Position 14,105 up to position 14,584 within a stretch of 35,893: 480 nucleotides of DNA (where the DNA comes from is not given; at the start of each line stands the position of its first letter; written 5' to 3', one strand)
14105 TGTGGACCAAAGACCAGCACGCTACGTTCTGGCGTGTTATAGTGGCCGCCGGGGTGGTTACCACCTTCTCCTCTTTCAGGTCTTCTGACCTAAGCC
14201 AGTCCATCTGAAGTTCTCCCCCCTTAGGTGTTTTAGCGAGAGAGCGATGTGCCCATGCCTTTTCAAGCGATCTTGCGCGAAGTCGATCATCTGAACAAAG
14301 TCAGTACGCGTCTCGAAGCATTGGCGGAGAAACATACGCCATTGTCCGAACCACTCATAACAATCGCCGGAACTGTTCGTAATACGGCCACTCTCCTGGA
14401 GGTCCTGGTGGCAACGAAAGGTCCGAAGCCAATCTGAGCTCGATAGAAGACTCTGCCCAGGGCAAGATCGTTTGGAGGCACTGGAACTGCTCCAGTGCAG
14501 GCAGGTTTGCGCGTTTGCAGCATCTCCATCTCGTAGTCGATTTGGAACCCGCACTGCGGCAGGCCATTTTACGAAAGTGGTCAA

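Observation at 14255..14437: Unassigned ~60-aa helical protein family present twice, each copy next to a Crp gene or Crp relic and near orphan receivers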

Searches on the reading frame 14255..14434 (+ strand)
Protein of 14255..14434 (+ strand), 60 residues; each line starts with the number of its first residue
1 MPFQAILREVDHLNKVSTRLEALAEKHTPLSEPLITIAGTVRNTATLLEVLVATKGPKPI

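Call 5: search_protein_families(library=pfam, proteins=[window:14255-14434:+], max_evalue=10)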
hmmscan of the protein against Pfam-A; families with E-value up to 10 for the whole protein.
seq(60 aa): 0 families

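Call 6: search_protein_families(library=ncbifam, proteins=[window:14255-14434:+], max_evalue=10)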
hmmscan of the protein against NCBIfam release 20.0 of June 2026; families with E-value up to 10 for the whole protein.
seq(60 aa): 1 family
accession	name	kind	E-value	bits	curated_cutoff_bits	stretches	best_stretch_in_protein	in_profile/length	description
NF038218.1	IcmG_DotF_IVB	equivalog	0.068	12.8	200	1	11-60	145-194/266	type IVB secretion system protein IcmG/DotF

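Call 7: find_homologous_proteins(query=window:14255-14434:+, max_evalue=0.01)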
Query seq(60 aa) (60 aa): 1823 proteins with E <= 0.01 among 1838 candidates; the best 120 are listed.
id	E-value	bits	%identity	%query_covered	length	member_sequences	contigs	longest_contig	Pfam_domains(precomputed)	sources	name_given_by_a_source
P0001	2.4e-27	110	95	100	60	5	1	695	-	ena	-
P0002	4.1e-26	107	90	100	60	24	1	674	-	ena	-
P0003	5.7e-26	106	87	100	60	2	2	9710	-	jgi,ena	jgi:hypothetical protein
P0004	7.6e-26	106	90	100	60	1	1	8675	-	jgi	jgi:hypothetical protein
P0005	2.8e-25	104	88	100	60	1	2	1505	-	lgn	-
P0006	3.6e-25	104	90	100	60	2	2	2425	-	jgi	jgi:hypothetical protein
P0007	4.8e-25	103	87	100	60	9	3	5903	-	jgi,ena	-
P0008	8.4e-25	102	87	100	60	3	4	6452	-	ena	-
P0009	8.6e-25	102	85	100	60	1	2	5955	-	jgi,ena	-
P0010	8.8e-25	102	88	100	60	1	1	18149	-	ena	-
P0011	8.9e-25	102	85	100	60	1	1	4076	-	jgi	jgi:hypothetical protein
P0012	1.1e-24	102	90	100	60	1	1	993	-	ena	-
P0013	1.1e-24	102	85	100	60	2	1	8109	-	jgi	-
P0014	1.2e-24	102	85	100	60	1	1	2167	-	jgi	jgi:hypothetical protein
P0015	1.8e-24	101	85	100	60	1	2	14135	-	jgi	jgi:hypothetical protein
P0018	4.8e-24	100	86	98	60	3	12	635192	-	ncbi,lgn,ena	ncbi:MAG: hypothetical protein WAN63_14545 [Candidatus Sulfotelmatobacter sp.]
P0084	8.5e-21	90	81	98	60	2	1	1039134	-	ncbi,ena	-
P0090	1.0e-20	90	77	100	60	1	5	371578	-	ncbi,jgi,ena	jgi:hypothetical protein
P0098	1.3e-20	89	78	100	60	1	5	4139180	-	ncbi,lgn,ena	-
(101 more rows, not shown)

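Call 13: find_encoding_contigs(protein=P0098, flank=6000, max_places=3)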
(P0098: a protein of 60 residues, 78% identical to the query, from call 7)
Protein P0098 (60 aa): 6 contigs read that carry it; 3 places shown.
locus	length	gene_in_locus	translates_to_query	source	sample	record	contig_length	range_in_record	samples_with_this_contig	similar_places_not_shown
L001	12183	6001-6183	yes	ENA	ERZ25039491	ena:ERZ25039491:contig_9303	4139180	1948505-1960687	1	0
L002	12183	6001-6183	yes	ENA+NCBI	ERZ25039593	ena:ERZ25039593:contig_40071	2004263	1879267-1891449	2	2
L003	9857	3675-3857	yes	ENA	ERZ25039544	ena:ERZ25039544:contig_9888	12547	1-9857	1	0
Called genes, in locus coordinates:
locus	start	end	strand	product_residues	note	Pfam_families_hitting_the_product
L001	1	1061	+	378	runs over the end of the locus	PF00487:FA_desaturase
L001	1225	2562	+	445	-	PF00067:p450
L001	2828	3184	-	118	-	-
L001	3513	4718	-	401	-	PF00877:NLPC_P60 (weak)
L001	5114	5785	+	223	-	PF00027:cNMP_binding, PF13545:HTH_Crp_2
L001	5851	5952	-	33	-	-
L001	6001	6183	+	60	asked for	-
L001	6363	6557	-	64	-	-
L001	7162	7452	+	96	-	-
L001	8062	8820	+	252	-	-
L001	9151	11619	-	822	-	-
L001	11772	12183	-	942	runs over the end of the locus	PF00069:Pkinase, PF07714:PK_Tyr_Ser-Thr, PF03109:ABC1 (weak), PF00515:TPR_1 (faint), PF13181:TPR_8 (faint)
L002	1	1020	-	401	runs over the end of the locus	PF00877:NLPC_P60 (weak)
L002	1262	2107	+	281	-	-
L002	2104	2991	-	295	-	PF03400:DDE_Tnp_IS1 (faint)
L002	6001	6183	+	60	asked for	-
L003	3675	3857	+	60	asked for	-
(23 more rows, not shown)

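Call 14: find_encoding_contigs(protein=P0084, flank=5000, max_places=2)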
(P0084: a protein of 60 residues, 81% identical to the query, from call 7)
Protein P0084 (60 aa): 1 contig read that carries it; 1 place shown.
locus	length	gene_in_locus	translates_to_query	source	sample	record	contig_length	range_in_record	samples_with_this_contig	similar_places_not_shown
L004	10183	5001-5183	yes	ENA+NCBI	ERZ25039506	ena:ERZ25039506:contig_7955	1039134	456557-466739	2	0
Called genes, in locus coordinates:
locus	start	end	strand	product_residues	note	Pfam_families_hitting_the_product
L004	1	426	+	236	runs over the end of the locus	-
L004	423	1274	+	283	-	PF02405:MlaE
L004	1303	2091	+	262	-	PF00005:ABC_tran, PF13304:AAA_21 (faint)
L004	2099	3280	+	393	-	PF02470:MlaD, PF28544:Helical_needle (weak), PF00691:OmpA (weak)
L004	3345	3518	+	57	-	-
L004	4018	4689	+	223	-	PF00027:cNMP_binding, PF13545:HTH_Crp_2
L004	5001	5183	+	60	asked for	-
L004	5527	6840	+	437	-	PF05697:Trigger_N, PF00254:FKBP_C (faint), PF05698:Trigger_C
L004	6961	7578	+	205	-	PF00574:CLP_protease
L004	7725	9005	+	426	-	PF06689:zf-C4_ClpX, PF00493:MCM (weak), PF01078:Mg_chelatase (faint), PF00004:AAA, PF07724:AAA_2, PF07728:AAA_5 (weak), PF13401:AAA_22 (weak), PF10431:ClpB_D2-small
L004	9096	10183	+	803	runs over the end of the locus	PF02190:LON_substr_bdg, PF00004:AAA, PF07728:AAA_5, PF22667:Lon_lid, PF05362:Lon_C, PF13541:ChlI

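Call 15: find_encoding_contigs(protein=P0090, flank=5000, max_places=2)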
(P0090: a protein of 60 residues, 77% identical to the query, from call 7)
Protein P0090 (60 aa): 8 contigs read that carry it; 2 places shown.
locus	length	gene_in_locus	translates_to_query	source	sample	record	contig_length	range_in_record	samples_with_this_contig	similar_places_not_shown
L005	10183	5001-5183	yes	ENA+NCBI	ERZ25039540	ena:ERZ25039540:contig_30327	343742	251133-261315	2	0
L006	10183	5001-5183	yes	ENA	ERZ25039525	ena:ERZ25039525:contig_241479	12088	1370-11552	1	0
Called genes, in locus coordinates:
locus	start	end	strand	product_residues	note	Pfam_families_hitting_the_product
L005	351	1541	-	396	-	PF00144:Beta-lactamase, PF13354:Beta-lactamase2 (faint)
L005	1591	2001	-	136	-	-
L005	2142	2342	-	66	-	-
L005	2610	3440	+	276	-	PF00487:FA_desaturase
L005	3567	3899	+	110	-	-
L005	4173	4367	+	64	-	-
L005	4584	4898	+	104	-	-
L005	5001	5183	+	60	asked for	-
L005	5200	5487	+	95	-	-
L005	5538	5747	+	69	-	-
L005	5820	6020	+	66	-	PF11154:DUF2934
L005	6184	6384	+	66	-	PF07311:Dodecin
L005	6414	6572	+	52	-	-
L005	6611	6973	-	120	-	-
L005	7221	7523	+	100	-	-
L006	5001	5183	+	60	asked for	-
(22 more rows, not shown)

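Call 16: find_encoding_contigs(protein=P0018, flank=5000, max_places=2)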
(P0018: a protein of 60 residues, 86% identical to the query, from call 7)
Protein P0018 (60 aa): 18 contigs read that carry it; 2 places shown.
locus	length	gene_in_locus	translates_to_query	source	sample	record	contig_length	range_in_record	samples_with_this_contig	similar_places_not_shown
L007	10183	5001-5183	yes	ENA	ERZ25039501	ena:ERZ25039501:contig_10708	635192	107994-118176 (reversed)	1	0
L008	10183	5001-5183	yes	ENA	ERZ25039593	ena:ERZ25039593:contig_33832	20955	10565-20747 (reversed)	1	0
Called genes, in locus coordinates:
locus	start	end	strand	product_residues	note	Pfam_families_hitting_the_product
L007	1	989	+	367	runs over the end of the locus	PF01548:DEDD_Tnp_IS110, PF02371:Transposase_20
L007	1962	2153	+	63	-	-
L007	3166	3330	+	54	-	-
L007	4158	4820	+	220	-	PF00027:cNMP_binding, PF13545:HTH_Crp_2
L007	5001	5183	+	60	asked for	-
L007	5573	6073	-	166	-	PF00011:HSP20, PF17886:ArsA_HSP20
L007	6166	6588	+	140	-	-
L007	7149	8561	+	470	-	PF00239:Resolvase, PF07508:Recombinase, PF13408:Zn_ribbon_recom (weak)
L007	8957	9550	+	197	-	-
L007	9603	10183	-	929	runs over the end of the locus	PF01326:PPDK_N, PF00391:PEP-utilizers, PF02896:PEP-utilizers_C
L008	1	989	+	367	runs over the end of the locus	PF01548:DEDD_Tnp_IS110, PF02371:Transposase_20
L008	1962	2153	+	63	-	-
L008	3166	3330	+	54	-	-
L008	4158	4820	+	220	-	PF00027:cNMP_binding, PF13545:HTH_Crp_2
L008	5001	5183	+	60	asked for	-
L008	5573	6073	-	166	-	PF00011:HSP20, PF17886:ArsA_HSP20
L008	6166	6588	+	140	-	-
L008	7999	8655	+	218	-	-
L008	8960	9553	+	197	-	-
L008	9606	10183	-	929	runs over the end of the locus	PF01326:PPDK_N, PF00391:PEP-utilizers, PF02896:PEP-utilizers_C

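Call 19: predict_structure(alignment_id=A1)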
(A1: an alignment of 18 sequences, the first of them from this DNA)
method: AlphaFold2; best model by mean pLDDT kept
length: 60 residues; sequences in the alignment: 18
mean_pLDDT: 91.8   pTM: 0.72
mean pLDDT of the five models: 91.8, 91.7, 91.6, 91.1, 91.0
residues with pLDDT >= 90: 48; 70-90: 8; 50-70: 4; < 50: 0
segments of 3 or more residues with pLDDT < 50: none
pLDDT, mean of each block of 10 residues (from residue 1): 88 98 95 97 96 76
secondary structure, 60 per line:
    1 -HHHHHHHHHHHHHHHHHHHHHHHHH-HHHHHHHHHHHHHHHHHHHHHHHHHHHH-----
elements in order: H2-26 H28-55

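Call 20: search_protein_representatives(alignment_id=A1)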
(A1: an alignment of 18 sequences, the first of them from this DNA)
Query: 18 sequences, 60 profile positions. Proteins with E-value up to 0.001 (for the whole library): 514; up to 1e-10: 255; up to 1e-30: 1. The best 150 are listed.
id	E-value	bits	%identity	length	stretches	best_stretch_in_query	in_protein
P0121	1.2e-31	124.6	-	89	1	1-60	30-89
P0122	4.4e-29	116.3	-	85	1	1-56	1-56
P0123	5.5e-29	116.0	-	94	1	1-58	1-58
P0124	1.3e-27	111.7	-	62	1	1-60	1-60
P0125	1.9e-27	111.1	-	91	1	1-59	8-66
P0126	1.5e-25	105.0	-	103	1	1-57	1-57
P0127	1.2e-24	102.1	-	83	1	1-56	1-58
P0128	1.7e-24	101.6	-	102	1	1-55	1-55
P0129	3.0e-24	100.8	-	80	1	1-56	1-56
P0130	7.6e-24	99.6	-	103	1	1-55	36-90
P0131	1.0e-23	99.2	-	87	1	1-55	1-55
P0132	1.5e-23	98.6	-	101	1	1-55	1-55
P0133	2.5e-23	97.9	-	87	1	1-55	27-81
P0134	4.4e-23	97.1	-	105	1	1-57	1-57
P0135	4.7e-23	97.0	-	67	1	1-55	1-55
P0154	6.4e-21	90.2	-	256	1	4-60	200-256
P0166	7.1e-20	86.8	-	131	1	1-43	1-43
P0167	7.5e-20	86.8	-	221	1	4-59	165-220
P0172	1.5e-19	85.8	-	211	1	2-58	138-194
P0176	2.0e-19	85.4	-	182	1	2-55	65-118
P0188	9.9e-19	83.2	-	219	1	1-56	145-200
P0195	1.4e-18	82.7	-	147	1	1-52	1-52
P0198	2.5e-18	81.9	-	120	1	1-48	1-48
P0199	2.6e-18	81.8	-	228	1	2-56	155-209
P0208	7.6e-18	80.3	-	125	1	1-48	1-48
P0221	3.6e-17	78.2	-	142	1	3-55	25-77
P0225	8.5e-17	77.0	-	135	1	1-55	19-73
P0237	6.8e-16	74.1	-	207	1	2-55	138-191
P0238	7.6e-16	73.9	-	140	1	3-55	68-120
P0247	3.0e-15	72.0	-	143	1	2-55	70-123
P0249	5.4e-15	71.2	-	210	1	5-54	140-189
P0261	1.3e-14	69.9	-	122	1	4-43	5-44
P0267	3.2e-14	68.7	-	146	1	6-49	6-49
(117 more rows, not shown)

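Call 23: search_protein_families(library=pfam, proteins=[P0154, P0167, P0172, P0188, P0199, P0237, P0249, P0176], max_evalue=1)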
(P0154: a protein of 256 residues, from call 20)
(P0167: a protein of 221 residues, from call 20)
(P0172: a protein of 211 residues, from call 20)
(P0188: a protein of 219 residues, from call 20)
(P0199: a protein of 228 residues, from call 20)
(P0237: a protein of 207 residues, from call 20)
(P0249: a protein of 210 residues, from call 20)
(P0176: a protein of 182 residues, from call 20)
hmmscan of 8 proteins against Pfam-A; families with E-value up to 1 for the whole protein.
P0154 (256 aa): 7 families
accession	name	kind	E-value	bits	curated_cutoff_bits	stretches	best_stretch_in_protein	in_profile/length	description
PF13426.13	PAS_9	-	4.5e-11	43.4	27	1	24-123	2-103/103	PAS domain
PF00989.32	PAS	-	3.1e-06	27.6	22.6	1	15-121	3-113/113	PAS fold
PF07193.17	DUF1408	-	0.04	14.1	27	1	75-99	24-48/75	Protein of unknown function (DUF1408)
PF22455.1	PqqF_C_3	-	0.058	13.8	27.9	1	133-206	35-108/128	PQQ synthase PqqF, C-terminal lobe domain 3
PF13188.13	PAS_8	-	0.14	12.6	21.8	1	15-66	3-54/65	PAS domain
PF08448.16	PAS_4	-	0.15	12.8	23.1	1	19-126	1-110/110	PAS fold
PF08447.18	PAS_3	-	0.15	12.8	25.6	1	37-105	2-73/89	PAS fold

P0167 (221 aa): 0 families

P0172 (211 aa): 0 families

P0188 (219 aa): 0 families

P0199 (228 aa): 2 families
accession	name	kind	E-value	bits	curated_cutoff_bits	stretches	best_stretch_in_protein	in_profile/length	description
PF12443.13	AKNA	-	0.023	15.7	28.1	1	138-180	22-65/99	AT-hook-containing transcription factor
PF08651.15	DASH_Duo1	-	0.038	14.3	25.4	1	160-210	3-53/74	DASH complex subunit Duo1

P0237 (207 aa): 0 families

P0249 (210 aa): 0 families

P0176 (182 aa): 0 families

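Call 24: search_protein_families(library=ncbifam, proteins=[P0154, P0167, P0172, P0188, P0199, P0237, P0249, P0176], max_evalue=1)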
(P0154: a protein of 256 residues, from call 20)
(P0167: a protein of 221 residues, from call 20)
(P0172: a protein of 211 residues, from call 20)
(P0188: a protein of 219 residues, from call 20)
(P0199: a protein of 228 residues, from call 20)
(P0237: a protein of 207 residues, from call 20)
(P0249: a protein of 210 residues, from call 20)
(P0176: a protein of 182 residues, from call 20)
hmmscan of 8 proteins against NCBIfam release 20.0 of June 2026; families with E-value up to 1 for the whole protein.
P0154 (256 aa): 11 families
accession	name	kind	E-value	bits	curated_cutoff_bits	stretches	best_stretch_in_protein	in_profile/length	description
TIGR00229.1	sensory_box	domain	1.2e-17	64.2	22.9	1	15-130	7-125/126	PAS domain S-box protein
NF045595.1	HK_scytonemin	equivalog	3e-10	39.1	865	1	16-123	8-115/637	scytonemin biosynthesis sensor histidine kinase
NF052652.1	YtvA_fam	equivalog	1.4e-06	28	250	1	14-134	1-127/243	YtvA family blue-light photoreceptor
NF052574.1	HisKinEspCMyxo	equivalog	1.1e-05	23.8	1200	1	27-126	301-403/785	serine histidine kinase EspC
NF047874.1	MASE3_PAS_HK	subfamily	0.0001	21.3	560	1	15-131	267-385/655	MASE3 domain-containing sensor histidine kinase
NF007298.0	PRK09776.1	equivalog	0.0015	16.4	1135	1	35-132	323-425/1111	diguanylate cyclase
NF052306.1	BluLightHisKinLov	equivalog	0.002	17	450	1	48-138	59-153/334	blue-light-activated histidine kinase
NF041593.1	histid_kinase_PdhS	equivalog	0.006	14.5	2000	1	15-135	669-792/1041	cell-division control histidine kinase PdhS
TIGR02040.1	PpsR-CrtJ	equivalog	0.0068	15.5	275.4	1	17-146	137-263/442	transcriptional regulator PpsR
NF041777.1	sens_FixL_Rhizob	equivalog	0.0098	14.6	850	1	17-128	127-243/485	sensor protein FixL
NF010076.0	PRK13557.1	subfamily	0.083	11.3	631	1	45-132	64-155/540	histidine kinase famiy protein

P0167 (221 aa): 0 families

P0172 (211 aa): 1 family
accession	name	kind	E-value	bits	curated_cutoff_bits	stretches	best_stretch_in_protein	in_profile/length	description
TIGR02978.1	phageshock_pspC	equivalog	0.029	14.2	104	1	98-179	34-116/121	envelope stress response membrane protein PspC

P0188 (219 aa): 0 families

P0199 (228 aa): 0 families

P0237 (207 aa): 0 families

P0249 (210 aa): 1 family
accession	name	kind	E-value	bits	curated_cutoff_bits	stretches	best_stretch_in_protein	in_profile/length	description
NF010448.0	PRK13874.1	subfamily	0.13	11.3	225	1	108-167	9-67/246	conjugal transfer protein TrbJ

P0176 (182 aa): 0 families

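Call 25: fold_search(model_id=the predicted structure, library=pdb)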
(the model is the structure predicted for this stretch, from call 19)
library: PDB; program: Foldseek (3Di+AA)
matches with E <= 10: 251; with E <= 0.001: 0
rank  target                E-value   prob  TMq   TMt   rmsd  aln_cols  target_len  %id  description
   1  8qaf                  4.5e-01  0.60  0.40  0.41   4.5        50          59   16  X-ray crystal structure of a de novo designed single-chain antiparallel 8-helix coiled-coil alpha-helical barrel, sc-apC (released 2024-07-03)
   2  6s1k_E                9.5e-01  0.90  0.67  0.40   6.1        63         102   19  E. coli Core Signaling Unit, carrying QQQQ receptor mutation (released 2020-01-22)
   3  8a3k                  1.3e+00  0.98  0.82  0.40   0.9        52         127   19  X-ray crystal structure of a de novo designed single-chain antiparallel 4-helix coiled-coil bundle, sc-apCC-4 (released 2022-10-05)
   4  6ke2                  1.7e+00  0.93  0.83  0.31   3.2        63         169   14  ABloop reengineered Ferritin Nanocage (released 2019-10-23)
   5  9kay_Aa               1.9e+00  0.92  0.85  0.36   2.7        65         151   14  Bioengineered protein nanocarrier facilitating siRNA escape from lysosomes for targeted RNAi therapy in glioblastoma (released 2025-03-12)
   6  6ke4                  2.0e+00  0.91  0.85  0.32   2.8        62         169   14  ABloop reengineered Ferritin Nanocage (released 2019-10-23)
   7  9i1a                  2.2e+00  0.92  0.85  0.32   1.5        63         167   16  Iron loaded human mitochondrial ferritin 20 minute oxygen soak (released 2026-01-28)
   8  9i1d                  2.2e+00  0.92  0.85  0.32   1.5        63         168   16  Iron loaded human mitochondrial ferritin D131N mutant 5 minute oxygen soak (released 2026-01-28)
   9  8xwb                  2.5e+00  0.89  0.85  0.32   2.8        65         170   14  Crystal structure of dinitrosyl iron units binding with human heavy chain Ferritin (released 2024-12-11)
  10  9eq9                  2.6e+00  0.89  0.85  0.32   1.4        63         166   16  Iron loaded mitochondrial ferritin, anaerobic (released 2025-04-16)
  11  1r03                  2.6e+00  0.89  0.85  0.31   1.5        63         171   16  crystal structure of a human mitochondrial ferritin (released 2004-06-29)
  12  9luw_C                2.6e+00  0.87  0.85  0.31   2.8        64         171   14  Enhancing Monodispersity and Thermal Stability of Human H-Ferritin for Improved Applications in Nanocarrier Systems (released 2026-03-04)
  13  9luw_A                2.8e+00  0.85  0.85  0.31   2.8        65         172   14  Enhancing Monodispersity and Thermal Stability of Human H-Ferritin for Improved Applications in Nanocarrier Systems (released 2026-03-04)
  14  8h9e_G                2.8e+00  0.60  0.68  0.53   2.1        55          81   14  Human ATP synthase F1 domain, state 1 (released 2023-05-31)
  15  7ke3_A                3.0e+00  0.85  0.86  0.32   2.8        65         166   14  Heavy chain ferritin with C-terminal EBNA1 epitope (released 2021-09-01)
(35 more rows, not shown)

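Call 26: find_related_loci(query=A1, collection=genome_contigs, flank=5000)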
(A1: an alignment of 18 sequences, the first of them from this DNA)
Query A1 (60 aa) in genome_contigs; peptide patterns used: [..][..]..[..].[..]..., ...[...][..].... (x = any residue, [..] = any of these).
306 stretches matched a pattern; 246 encode a relative of the query (tblastn E <= 1e-3); the best 80 are kept; 80 distinct loci.
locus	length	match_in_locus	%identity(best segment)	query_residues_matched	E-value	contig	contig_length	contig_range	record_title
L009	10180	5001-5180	88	1-60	3e-31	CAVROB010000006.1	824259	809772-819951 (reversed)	MAG: uncultured Acidobacteriota bacterium isolate MFD03399.bin.1.45 genome assembly, contig: contig_2418, whole genome s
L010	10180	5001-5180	90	1-60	4e-31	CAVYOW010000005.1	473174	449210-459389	MAG: uncultured Acidobacteriaceae bacterium isolate MFD09222.bin.2.10 genome assembly, contig: contig_11553, whole genom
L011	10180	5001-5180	88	1-60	3e-30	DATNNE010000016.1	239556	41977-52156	MAG TPA_asm: Terriglobales bacterium isolate SMAG_U11497 k141_104733, whole genome shotgun sequence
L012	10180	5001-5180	88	1-60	2e-30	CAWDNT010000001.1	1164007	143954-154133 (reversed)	MAG: uncultured Acidobacteriaceae bacterium isolate MFD03399.bin.1.51 genome assembly, contig: contig_10666, whole genom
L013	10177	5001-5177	86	1-59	1e-29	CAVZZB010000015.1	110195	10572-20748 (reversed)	MAG: uncultured Acidobacteriaceae bacterium isolate MFD01828.bin.1.12 genome assembly, contig: contig_45496, whole genom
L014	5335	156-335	85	1-60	3e-29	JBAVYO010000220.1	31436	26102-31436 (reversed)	MAG: Terriglobales bacterium isolate MFD01151_ilm_asm_bin3 k127_40082, whole genome shotgun sequence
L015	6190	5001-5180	83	1-60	1e-28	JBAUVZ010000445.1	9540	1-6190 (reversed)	MAG: Candidatus Sulfotelmatobacter sp. isolate MFD09220_ilm_asm_bin28 k127_105539, whole genome shotgun sequence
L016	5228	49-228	83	1-60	2e-28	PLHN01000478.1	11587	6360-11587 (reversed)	MAG: Acidobacteriaceae bacterium isolate bog_209 73.20110800_S1M.81_contig_135, whole genome shotgun sequence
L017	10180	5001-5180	82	1-60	1e-28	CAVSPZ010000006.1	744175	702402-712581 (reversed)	MAG: uncultured Acidobacteriota bacterium isolate MFD03044.bin.1.24 genome assembly, contig: contig_7669, whole genome s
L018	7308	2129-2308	80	1-60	3e-28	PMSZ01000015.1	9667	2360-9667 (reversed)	MAG: Acidobacteriaceae bacterium isolate palsa_125 73.20110700_P1S.5_contig_4281, whole genome shotgun sequence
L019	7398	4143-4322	82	1-60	3e-28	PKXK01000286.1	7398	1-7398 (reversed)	MAG: Acidobacteriaceae bacterium isolate palsa_286 73.20120500_P26.1_contig_5295, whole genome shotgun sequence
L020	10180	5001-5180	82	1-60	4e-28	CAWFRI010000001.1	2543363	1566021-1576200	MAG: uncultured Acidobacteriaceae bacterium isolate MFD00964.bin.1.7 genome assembly, contig: contig_26740, whole genome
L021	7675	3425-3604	82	1-60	2e-27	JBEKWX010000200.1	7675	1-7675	MAG: Terriglobales bacterium isolate SPRUCE 638 SPRUCE_638_200, whole genome shotgun sequence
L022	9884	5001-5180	80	1-60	2e-27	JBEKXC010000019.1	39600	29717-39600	MAG: Terriglobales bacterium isolate SPRUCE 642 SPRUCE_642_19, whole genome shotgun sequence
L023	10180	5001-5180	80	1-60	3e-27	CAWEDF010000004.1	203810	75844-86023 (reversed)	MAG: uncultured Acidobacteriaceae bacterium isolate MFD03346.bin.2.25 genome assembly, contig: contig_15086, whole genom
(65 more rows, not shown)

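Call 31: find_homologous_proteins(query=P0188, max_evalue=0.001)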
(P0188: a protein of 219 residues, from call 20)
Query P0188 (219 aa): 2966 proteins with E <= 0.001 among 5577 candidates; the best 120 are listed.
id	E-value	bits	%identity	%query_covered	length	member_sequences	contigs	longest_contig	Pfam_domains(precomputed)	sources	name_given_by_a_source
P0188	5.2e-130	449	100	100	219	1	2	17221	-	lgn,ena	-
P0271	1.6e-86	307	73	100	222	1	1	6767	-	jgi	jgi:hypothetical protein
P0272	1.2e-82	295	71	97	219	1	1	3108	-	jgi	jgi:hypothetical protein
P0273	1.5e-82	294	70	100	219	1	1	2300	-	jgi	jgi:hypothetical protein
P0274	2.3e-81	291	70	100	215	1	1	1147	-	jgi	jgi:hypothetical protein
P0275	6.4e-81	289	70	100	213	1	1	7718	-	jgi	jgi:hypothetical protein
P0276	1.8e-80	288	69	100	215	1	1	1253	-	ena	-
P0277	2.1e-80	288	69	100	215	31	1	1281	-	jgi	-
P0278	1.1e-76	275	66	100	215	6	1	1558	-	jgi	jgi:hypothetical protein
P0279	1.7e-76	275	67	99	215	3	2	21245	-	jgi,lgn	jgi:hypothetical protein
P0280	9.3e-75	269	65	100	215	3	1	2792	-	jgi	jgi:hypothetical protein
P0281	1.3e-74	269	65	100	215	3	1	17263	-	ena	-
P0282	1.4e-74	268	65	100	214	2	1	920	-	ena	-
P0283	5.5e-74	267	64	100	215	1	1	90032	-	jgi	jgi:hypothetical protein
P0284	2.3e-73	265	65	100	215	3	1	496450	-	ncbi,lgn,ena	-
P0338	7.9e-67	243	59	100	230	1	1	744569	-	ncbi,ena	-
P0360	1.1e-64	236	59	100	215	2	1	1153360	-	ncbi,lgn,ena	-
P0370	9.6e-64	233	58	100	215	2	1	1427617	-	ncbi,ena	-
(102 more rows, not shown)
